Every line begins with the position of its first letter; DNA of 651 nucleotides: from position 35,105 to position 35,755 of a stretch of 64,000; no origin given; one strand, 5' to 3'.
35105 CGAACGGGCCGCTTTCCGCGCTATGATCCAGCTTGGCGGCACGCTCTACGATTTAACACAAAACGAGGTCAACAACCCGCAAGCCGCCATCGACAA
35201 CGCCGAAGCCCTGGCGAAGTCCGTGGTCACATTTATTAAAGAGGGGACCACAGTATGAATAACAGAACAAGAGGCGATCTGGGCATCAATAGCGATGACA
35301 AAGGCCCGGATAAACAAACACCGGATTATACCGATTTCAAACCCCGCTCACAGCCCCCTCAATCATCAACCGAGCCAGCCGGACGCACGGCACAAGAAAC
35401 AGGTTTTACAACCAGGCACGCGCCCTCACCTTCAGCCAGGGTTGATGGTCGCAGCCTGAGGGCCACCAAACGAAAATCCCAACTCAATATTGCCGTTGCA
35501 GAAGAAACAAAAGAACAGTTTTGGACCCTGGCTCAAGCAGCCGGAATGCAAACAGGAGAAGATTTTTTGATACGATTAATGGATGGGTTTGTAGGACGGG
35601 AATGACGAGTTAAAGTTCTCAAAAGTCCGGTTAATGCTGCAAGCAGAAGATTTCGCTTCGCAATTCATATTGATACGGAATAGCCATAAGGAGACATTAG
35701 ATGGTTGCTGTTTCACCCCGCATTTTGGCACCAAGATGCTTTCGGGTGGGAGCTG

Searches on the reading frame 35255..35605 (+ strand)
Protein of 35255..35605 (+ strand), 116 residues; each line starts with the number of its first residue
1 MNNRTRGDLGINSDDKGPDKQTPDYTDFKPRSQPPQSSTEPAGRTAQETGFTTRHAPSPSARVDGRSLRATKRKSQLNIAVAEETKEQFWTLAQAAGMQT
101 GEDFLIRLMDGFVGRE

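Call 15: search_protein_families(library=pfam, proteins=[window:35255-35605:+], max_evalue=0.001)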
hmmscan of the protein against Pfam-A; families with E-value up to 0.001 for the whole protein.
window:35255-35605:+ (116 aa): 0 families

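Call 85: search_protein_families(library=pfam, proteins=[window:35255-35605:+], max_evalue=0.001)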
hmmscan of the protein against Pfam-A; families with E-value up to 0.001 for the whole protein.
window:35255-35605:+ (116 aa): 0 families

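Call 100: list_cluster_members(proteins=[window:35255-35602:+, window:34578-35255:+, window:34143-34451:+, window:49476-50399:-, window:50681-51148:-, window:35841-36407:+])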
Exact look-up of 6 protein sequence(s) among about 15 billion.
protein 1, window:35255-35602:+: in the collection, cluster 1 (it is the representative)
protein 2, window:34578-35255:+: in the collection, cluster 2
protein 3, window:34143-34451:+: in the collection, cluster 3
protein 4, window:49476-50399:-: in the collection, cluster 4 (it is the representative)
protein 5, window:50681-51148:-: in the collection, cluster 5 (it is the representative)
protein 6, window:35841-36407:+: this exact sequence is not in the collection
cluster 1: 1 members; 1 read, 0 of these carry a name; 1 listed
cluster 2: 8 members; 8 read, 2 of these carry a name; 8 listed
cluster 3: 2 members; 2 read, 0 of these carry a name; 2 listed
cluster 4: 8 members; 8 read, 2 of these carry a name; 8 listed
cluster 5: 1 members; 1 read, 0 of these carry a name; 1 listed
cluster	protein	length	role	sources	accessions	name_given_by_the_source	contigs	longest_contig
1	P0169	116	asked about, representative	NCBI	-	-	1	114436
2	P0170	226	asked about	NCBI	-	-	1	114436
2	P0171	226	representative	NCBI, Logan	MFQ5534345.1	MAG: AAA family ATPase [Sphingomonadales bacterium]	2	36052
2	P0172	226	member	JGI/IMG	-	chromosome partitioning protein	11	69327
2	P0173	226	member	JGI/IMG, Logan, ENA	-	-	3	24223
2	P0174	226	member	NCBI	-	-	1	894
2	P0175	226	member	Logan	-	-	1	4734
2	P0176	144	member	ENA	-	-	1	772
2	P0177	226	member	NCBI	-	-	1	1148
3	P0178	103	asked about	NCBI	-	-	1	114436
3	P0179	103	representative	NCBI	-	-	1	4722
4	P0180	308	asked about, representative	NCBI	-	-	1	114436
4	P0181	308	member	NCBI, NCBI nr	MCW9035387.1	MAG: DUF2493 domain-containing protein [Rhodospirillales bacterium] | DUF2493 domain-containing protein [Rhodospirillales bacterium]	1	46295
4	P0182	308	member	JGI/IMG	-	hypothetical protein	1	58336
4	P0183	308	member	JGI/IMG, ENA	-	-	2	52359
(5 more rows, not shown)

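Call 101: find_encoding_contigs(protein=P0183, flank=10000, max_places=4)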
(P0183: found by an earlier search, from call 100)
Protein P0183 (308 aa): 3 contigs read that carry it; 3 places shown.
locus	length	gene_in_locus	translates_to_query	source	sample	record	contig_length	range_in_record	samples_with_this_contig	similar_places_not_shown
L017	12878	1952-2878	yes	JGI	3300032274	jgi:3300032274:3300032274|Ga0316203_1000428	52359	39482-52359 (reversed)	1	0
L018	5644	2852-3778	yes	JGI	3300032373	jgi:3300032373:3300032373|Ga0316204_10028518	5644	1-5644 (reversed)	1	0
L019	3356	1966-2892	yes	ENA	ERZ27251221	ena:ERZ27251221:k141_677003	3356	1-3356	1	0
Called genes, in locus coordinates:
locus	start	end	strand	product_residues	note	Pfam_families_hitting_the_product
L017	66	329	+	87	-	PF14216:DUF4326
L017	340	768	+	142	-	-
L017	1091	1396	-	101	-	-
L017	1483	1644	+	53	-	-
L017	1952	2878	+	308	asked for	PF10686:YAcAr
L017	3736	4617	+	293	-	-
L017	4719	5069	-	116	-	-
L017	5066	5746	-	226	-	PF01656:CbiA, PF07015:VirC1, PF09140:MipZ (weak), PF10609:ParA (weak), PF13614:AAA_31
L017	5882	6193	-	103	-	-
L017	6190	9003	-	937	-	PF08751:TrwC, PF01443:Viral_helicase1 (faint), PF13086:AAA_11 (faint), PF13245:AAA_19, PF13604:AAA_30, PF13538:UvrD_C_2 (weak)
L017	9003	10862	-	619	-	PF02534:T4SS-DNA_transf, PF10412:TrwB_AAD_bind, PF12696:TraG-D_C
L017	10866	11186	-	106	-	-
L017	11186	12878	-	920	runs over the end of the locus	PF07916:TraG_N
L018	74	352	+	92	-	PF03693:ParD_antitoxin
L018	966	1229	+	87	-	PF14216:DUF4326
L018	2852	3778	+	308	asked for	PF10686:YAcAr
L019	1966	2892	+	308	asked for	PF10686:YAcAr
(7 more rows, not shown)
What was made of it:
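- The host element has its own small RHH gene after the relaxase, conserved in the island-free L017 (call 101).
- Tried and rejected: Cluster members gave the empty-site locus instead (calls 100, 101).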
